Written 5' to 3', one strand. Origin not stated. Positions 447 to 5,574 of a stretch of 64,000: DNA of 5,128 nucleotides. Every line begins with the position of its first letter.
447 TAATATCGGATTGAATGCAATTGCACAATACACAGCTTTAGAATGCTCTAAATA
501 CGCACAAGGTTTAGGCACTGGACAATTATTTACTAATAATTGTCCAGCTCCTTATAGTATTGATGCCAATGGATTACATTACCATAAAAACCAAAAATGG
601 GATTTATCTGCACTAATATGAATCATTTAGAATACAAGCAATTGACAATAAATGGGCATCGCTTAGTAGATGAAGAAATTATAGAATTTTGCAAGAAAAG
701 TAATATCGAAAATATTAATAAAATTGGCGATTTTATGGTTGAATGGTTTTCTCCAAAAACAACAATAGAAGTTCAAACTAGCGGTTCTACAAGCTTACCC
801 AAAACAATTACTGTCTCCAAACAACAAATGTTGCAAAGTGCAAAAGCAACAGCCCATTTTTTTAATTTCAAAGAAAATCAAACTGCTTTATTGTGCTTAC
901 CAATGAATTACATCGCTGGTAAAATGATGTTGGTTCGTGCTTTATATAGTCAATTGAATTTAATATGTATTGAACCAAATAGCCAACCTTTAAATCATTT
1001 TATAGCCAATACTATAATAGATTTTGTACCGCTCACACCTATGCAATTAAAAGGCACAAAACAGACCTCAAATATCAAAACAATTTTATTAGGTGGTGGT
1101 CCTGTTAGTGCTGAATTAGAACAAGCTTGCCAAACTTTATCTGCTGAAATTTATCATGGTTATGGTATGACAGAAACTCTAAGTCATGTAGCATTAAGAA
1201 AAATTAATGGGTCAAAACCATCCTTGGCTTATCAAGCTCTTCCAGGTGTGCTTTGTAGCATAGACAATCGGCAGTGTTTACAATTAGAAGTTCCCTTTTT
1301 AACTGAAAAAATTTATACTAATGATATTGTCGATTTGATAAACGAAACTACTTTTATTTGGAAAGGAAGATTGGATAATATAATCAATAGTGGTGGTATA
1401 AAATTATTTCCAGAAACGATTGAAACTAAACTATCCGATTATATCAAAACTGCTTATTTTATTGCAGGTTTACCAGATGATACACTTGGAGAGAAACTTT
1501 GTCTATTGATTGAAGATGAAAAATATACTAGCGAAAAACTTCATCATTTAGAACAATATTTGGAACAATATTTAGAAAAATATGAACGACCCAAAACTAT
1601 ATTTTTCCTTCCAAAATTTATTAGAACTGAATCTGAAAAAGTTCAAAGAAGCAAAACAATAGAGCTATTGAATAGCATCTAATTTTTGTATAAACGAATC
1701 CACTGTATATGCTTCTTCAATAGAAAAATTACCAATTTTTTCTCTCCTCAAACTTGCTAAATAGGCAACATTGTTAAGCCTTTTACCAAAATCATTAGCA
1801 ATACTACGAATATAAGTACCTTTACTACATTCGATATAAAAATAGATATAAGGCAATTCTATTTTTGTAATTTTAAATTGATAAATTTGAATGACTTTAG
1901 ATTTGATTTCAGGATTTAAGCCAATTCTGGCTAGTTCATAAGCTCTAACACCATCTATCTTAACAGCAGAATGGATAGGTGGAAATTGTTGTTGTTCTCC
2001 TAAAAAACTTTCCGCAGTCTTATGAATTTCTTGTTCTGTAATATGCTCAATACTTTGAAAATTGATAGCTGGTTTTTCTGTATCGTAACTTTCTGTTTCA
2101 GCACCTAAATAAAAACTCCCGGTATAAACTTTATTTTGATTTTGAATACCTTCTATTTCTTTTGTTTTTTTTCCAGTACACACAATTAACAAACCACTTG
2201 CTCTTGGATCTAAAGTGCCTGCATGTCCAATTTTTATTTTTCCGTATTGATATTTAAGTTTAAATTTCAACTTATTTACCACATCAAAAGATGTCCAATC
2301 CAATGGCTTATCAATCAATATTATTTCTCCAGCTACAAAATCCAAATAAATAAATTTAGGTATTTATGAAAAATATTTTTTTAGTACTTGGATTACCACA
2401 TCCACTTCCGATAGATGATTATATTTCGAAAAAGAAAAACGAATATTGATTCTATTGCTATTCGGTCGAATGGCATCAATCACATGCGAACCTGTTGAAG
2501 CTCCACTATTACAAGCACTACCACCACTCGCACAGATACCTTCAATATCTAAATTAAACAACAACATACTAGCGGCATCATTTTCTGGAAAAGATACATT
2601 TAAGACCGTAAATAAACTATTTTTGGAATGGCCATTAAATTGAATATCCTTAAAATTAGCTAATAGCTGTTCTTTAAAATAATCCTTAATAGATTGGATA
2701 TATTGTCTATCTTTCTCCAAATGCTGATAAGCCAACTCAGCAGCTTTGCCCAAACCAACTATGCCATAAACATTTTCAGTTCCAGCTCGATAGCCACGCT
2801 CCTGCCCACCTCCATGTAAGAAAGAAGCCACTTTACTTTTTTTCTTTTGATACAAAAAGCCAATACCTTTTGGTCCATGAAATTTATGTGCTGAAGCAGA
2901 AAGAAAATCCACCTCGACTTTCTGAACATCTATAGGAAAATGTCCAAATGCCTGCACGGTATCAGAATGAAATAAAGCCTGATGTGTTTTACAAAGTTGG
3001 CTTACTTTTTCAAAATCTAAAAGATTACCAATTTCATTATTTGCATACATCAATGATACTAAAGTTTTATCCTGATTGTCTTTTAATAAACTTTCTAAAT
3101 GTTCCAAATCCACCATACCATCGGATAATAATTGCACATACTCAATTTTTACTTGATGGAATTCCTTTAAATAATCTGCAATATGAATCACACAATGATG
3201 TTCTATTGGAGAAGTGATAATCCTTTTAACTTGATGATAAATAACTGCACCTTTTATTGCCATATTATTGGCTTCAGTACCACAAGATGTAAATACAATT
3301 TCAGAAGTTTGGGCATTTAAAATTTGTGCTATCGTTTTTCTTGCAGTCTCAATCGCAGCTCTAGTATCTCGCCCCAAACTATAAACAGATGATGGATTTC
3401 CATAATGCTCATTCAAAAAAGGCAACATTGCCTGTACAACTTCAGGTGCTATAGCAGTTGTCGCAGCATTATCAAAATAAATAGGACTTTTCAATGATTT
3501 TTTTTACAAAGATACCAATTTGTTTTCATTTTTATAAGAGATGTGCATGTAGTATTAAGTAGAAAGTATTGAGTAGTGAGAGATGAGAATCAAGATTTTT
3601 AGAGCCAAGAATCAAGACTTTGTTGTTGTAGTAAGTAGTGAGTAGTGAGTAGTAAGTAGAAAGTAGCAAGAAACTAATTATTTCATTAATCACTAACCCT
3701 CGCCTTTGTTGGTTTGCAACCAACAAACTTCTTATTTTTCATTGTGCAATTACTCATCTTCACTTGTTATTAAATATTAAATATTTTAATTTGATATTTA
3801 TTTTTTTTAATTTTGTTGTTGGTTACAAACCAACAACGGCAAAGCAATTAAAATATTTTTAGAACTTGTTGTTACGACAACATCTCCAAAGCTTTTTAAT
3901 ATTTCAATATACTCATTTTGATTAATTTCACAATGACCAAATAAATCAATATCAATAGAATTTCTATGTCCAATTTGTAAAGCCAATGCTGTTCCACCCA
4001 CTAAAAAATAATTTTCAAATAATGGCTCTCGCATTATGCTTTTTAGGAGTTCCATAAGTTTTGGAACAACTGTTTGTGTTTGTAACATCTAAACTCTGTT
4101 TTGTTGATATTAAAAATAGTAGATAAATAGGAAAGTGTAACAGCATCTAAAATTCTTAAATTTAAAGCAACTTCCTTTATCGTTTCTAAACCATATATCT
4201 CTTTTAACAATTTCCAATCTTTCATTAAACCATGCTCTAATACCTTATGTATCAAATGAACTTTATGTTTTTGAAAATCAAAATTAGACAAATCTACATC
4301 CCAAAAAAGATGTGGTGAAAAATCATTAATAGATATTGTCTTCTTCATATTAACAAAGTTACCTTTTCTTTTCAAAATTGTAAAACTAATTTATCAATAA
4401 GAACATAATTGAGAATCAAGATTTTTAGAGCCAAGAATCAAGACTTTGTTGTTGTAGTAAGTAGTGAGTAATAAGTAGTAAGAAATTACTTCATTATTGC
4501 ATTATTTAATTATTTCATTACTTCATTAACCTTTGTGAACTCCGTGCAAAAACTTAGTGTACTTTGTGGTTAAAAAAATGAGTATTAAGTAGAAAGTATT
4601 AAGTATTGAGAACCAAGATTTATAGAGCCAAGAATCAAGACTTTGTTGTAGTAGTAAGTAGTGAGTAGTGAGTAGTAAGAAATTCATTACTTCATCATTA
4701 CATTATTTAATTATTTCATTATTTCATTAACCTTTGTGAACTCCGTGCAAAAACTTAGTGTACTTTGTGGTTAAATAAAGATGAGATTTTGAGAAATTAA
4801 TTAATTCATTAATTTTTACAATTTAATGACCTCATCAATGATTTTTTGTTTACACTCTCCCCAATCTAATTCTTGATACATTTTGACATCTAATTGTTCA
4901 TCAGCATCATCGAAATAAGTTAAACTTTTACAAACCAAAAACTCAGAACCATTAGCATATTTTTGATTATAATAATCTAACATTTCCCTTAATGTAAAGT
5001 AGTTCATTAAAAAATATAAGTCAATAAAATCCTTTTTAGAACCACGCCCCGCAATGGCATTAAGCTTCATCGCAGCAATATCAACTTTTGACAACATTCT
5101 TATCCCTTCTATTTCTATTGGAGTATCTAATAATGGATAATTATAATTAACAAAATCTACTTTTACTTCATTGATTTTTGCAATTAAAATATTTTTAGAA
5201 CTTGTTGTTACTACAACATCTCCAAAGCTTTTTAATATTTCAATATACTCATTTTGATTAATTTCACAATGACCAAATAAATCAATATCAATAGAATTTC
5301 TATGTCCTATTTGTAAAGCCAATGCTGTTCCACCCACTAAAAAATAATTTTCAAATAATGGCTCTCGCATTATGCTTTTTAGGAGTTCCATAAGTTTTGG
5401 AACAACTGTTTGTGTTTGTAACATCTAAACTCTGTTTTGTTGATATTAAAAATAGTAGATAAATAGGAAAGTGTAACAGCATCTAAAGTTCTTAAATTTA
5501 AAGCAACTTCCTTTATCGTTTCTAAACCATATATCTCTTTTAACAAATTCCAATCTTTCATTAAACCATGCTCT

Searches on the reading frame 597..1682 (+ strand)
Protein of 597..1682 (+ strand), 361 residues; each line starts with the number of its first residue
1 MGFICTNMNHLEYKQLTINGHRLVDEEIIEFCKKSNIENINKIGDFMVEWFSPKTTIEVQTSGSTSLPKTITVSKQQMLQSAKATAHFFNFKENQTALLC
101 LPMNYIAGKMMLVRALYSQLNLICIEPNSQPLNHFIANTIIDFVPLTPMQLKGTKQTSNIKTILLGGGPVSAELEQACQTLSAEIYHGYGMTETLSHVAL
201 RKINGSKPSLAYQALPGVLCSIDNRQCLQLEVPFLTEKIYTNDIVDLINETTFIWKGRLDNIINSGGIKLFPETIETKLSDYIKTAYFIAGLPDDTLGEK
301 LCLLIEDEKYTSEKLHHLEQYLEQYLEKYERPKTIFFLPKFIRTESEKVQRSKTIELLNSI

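Call 14: search_protein_families(library=pfam, proteins=[window:597-1682:+], max_evalue=0.001)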
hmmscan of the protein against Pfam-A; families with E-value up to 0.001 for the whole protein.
window:597-1682:+ (361 aa): 1 family
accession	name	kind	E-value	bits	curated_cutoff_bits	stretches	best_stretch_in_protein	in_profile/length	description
PF00501.34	AMP-binding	-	8.6e-18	64.7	29.9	1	61-203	170-332/384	AMP-binding enzyme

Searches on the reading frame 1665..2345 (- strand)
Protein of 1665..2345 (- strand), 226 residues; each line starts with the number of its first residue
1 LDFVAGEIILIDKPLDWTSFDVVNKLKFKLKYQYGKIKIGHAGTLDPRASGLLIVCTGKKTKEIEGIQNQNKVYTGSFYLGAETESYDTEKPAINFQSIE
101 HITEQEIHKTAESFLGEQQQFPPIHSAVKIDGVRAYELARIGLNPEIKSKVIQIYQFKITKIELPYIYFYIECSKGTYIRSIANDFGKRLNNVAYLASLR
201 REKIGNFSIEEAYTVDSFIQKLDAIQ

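Call 14: search_protein_families(library=pfam, proteins=[window:1665-2345:-], max_evalue=0.001)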
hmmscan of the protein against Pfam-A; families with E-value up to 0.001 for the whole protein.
window:1665-2345:- (226 aa): 1 family
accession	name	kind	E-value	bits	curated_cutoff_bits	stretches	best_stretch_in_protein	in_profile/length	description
PF01509.24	TruB_N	-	3.1e-48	164.4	27.3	1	34-179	4-149/149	TruB family pseudouridylate synthase (N terminal domain)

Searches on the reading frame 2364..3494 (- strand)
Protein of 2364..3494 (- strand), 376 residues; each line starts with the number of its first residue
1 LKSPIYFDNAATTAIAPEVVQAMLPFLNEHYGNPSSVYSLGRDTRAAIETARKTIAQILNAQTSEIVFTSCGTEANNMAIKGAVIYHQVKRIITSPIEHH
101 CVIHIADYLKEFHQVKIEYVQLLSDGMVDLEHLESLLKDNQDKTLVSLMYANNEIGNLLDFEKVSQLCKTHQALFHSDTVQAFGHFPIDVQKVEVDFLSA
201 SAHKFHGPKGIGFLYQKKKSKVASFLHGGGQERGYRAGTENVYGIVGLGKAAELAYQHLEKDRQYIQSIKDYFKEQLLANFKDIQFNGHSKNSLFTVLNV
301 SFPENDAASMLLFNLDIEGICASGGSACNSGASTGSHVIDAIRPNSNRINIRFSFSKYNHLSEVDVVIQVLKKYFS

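Call 14: search_protein_families(library=pfam, proteins=[window:2364-3494:-], max_evalue=0.001)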
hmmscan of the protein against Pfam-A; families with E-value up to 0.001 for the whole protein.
window:2364-3494:- (376 aa): 3 families
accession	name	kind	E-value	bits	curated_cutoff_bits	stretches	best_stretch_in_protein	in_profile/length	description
PF00266.25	Aminotran_5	-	2.3e-81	274.1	21.5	1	5-366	1-370/371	Aminotransferase class-V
PF01212.27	Beta_elim_lyase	-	1.5e-07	31.5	27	1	51-179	37-169/288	Beta-eliminating lyase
PF00202.27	Aminotran_3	-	0.00084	18.6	30.5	0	46-91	70-113/403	Aminotransferase class-III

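Call 40: find_homologous_proteins(query=window:2364-3494:-, max_evalue=1e-60)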
Query window:2364-3494:- (376 aa): 8000 proteins with E <= 1e-60 among 8000 candidates; the best 120 are listed.
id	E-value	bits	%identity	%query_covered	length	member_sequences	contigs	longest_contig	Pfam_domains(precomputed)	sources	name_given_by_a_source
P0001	8.1e-242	820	97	100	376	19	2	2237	PF00266.26,PF01212.28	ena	-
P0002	1.6e-212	723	84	100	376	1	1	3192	PF00266.26,PF01212.28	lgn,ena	-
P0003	3.3e-212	722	84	100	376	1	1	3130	PF00266.26,PF01212.28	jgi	-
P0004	2.0e-186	637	73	100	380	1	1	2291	PF00155.28,PF00266.26,PF01212.28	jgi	jgi:cysteine desulfurase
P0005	5.5e-173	593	70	99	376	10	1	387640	PF00266.26,PF01212.28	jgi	jgi:cysteine desulfurase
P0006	1.0e-172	592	68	100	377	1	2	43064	PF00266.26,PF01212.28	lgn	-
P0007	2.1e-163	562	69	98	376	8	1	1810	PF00266.26,PF01212.28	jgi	-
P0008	1.1e-162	559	68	99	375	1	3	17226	PF00266.26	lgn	-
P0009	3.4e-162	558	68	98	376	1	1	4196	PF00266.26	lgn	-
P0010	7.0e-161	553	67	98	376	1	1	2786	PF00266.26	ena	-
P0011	1.3e-157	543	67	98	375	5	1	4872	PF00266.26,PF01212.28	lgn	-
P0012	1.6e-157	542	65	98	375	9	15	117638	PF00155.28,PF00266.26,PF01212.28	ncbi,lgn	-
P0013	4.2e-156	538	65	99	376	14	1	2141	PF00155.28,PF00266.26,PF01212.28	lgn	-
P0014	6.2e-156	537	64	99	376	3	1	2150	PF00266.26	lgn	-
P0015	6.8e-156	537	64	98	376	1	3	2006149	PF00266.26,PF01212.28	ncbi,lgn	ncbi:MAG: cysteine desulfurase family protein [Chitinophagales bacterium]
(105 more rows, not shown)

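Call 41: find_encoding_contigs(protein=P0002, flank=10000, max_places=3)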
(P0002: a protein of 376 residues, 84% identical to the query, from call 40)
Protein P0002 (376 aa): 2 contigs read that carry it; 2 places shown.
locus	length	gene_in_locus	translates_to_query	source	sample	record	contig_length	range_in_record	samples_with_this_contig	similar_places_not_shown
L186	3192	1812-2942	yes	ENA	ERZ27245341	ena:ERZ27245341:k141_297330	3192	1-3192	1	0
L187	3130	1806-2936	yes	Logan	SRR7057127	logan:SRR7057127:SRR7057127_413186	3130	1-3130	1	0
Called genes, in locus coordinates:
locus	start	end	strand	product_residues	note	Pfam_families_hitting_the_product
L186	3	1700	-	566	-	?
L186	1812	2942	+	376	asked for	PF00266:Aminotran_5, PF01212:Beta_elim_lyase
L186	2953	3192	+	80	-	?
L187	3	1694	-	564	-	?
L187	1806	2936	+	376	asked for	PF00266:Aminotran_5, PF01212:Beta_elim_lyase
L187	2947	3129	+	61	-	?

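Call 42: find_encoding_contigs(protein=P0005, flank=10000, max_places=3)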
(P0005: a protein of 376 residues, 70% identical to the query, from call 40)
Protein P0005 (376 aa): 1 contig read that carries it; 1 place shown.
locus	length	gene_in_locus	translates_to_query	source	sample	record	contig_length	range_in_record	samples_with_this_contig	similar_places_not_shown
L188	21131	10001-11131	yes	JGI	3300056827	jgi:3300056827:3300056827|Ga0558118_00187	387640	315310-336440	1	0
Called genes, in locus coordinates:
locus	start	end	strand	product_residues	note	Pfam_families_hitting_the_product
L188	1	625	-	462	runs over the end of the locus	PF00890:FAD_binding_2, PF01134:GIDA (weak), PF07992:Pyr_redox_2, PF12831:FAD_oxidored, PF13450:NAD_binding_8 (weak), PF13738:Pyr_redox_3, PF00070:Pyr_redox, PF02852:Pyr_redox_dim, +3 more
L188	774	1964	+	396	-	PF01546:Peptidase_M20, PF07687:M20_dimer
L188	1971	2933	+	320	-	PF03308:MeaB, PF07693:KAP_NTPase (weak)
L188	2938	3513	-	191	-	-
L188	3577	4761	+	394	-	PF00232:Glyco_hydro_1, PF00150:Cellulase (faint), PF00232:Glyco_hydro_1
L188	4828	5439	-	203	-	PF08843:AbiEii (weak)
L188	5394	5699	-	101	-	PF21956:DUF6922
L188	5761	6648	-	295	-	PF00701:DHDPS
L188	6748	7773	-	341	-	-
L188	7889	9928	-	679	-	PF13567:DUF4131, PF03772:Competence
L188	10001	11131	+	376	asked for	PF00266:Aminotran_5, PF01212:Beta_elim_lyase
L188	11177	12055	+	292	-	-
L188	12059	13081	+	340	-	PF01408:GFO_IDH_MocA, PF02894:GFO_IDH_MocA_C, PF22725:GFO_IDH_MocA_C3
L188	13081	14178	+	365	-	PF00155:Aminotran_1_2 (weak), PF01053:Cys_Met_Meta_PP (weak), PF01041:DegT_DnrJ_EryC1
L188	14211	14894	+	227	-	PF00535:Glycos_transf_2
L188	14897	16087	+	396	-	-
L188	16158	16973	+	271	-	PF00795:CN_hydrolase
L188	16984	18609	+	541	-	PF02543:Carbam_trans_N, PF16861:Carbam_trans_C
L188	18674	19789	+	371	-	PF00266:Aminotran_5, PF01041:DegT_DnrJ_EryC1, PF00155:Aminotran_1_2 (weak)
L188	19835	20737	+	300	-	PF05721:PhyH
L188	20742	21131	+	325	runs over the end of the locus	-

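Call 43: find_encoding_contigs(protein=P0003, flank=10000, max_places=3)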
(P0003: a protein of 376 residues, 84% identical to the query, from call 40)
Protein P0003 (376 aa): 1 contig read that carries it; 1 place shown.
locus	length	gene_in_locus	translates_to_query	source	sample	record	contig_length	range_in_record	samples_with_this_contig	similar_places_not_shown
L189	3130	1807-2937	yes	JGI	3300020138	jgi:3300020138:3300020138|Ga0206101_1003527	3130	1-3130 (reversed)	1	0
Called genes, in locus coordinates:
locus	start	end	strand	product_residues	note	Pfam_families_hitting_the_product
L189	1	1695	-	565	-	?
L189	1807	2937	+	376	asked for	PF00266:Aminotran_5, PF01212:Beta_elim_lyase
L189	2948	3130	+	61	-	?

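Call 71: find_encoding_contigs(protein=P0001, flank=10000, max_places=6)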
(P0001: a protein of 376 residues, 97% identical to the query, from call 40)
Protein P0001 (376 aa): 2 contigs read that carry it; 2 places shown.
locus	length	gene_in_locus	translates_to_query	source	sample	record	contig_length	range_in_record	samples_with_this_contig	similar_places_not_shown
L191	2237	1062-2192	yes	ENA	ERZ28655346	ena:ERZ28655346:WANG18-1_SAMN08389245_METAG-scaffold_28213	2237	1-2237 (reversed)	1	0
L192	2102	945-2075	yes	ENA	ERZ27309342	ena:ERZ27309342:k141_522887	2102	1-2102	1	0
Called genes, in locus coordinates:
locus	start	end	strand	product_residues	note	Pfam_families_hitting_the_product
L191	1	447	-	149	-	?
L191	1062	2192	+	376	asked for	PF00266:Aminotran_5, PF01212:Beta_elim_lyase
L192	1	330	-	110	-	?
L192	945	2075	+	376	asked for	PF00266:Aminotran_5, PF01212:Beta_elim_lyase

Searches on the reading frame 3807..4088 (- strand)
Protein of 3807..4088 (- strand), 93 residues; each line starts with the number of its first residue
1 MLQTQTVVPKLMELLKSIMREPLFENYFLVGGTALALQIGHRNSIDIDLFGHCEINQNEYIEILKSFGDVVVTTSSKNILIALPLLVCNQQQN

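Call 14: search_protein_families(library=pfam, proteins=[window:3807-4088:-], max_evalue=0.001)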
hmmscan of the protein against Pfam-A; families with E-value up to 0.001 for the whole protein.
window:3807-4088:- (93 aa): 1 family
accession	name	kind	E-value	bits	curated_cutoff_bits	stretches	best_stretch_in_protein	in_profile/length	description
PF08843.17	AbiEii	-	3.8e-08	34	22.5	1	14-69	2-57/238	Nucleotidyl transferase AbiEii toxin, Type IV TA system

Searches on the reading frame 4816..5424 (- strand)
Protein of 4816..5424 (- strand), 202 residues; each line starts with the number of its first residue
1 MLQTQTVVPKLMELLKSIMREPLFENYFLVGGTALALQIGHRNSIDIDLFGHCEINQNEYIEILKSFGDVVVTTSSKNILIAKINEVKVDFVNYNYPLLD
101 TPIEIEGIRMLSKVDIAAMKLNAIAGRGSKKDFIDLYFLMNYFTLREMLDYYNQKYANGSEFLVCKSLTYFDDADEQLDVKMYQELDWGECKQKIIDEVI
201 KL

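Call 14: search_protein_families(library=pfam, proteins=[window:4816-5424:-], max_evalue=0.001)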
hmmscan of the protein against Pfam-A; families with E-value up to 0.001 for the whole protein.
window:4816-5424:- (202 aa): 2 families
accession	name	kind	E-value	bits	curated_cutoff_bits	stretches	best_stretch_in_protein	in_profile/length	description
PF08843.17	AbiEii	-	1.8e-15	58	22.5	2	14-96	2-90/238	Nucleotidyl transferase AbiEii toxin, Type IV TA system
PF19502.5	DUF6036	-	0.00081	19.7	23.6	0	13-135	8-114/164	Nucleotidyltransferase of unknown function (DUF6036)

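Call 28: find_encoding_contigs(protein=window:4816-5424:-, flank=10000, max_places=10)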
Protein window:4816-5424:- (202 aa): 23 contigs read that carry it; 10 places shown.
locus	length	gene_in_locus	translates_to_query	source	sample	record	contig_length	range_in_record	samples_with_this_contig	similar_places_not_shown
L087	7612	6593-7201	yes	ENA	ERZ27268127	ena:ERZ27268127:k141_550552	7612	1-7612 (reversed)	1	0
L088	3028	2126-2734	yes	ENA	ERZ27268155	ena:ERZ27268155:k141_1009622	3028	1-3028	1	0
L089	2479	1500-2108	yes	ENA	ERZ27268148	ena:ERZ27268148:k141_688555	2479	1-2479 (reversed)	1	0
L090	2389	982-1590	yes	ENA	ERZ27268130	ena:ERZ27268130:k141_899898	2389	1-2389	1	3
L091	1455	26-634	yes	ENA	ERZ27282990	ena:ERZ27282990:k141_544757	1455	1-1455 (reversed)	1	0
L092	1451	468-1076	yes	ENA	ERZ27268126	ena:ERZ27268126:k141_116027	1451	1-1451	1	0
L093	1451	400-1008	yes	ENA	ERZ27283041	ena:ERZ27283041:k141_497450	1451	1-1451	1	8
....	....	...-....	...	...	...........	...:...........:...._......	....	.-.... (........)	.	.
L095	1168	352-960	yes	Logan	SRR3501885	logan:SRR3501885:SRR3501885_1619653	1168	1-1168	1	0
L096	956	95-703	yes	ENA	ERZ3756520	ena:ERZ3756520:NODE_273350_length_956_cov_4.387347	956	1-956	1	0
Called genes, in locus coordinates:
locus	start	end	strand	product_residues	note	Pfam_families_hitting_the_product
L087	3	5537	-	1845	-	?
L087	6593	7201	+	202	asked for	PF08843:AbiEii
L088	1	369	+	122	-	?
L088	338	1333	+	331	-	-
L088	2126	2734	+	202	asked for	PF08843:AbiEii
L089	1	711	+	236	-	?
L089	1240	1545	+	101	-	PF21956:DUF6922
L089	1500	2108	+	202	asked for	PF08843:AbiEii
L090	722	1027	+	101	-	PF21956:DUF6922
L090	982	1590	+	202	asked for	PF08843:AbiEii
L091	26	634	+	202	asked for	PF08843:AbiEii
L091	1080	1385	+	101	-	PF21956:DUF6922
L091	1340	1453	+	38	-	?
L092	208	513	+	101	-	PF21956:DUF6922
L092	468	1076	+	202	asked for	PF08843:AbiEii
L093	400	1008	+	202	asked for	PF08843:AbiEii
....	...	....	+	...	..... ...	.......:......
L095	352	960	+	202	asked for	PF08843:AbiEii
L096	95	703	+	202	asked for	PF08843:AbiEii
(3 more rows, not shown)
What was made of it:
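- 4816..5711 (-): Cassette 2: full AbiEii gene (4816-5424) plus DUF6922 gene (5379-5711). calls 14, 28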
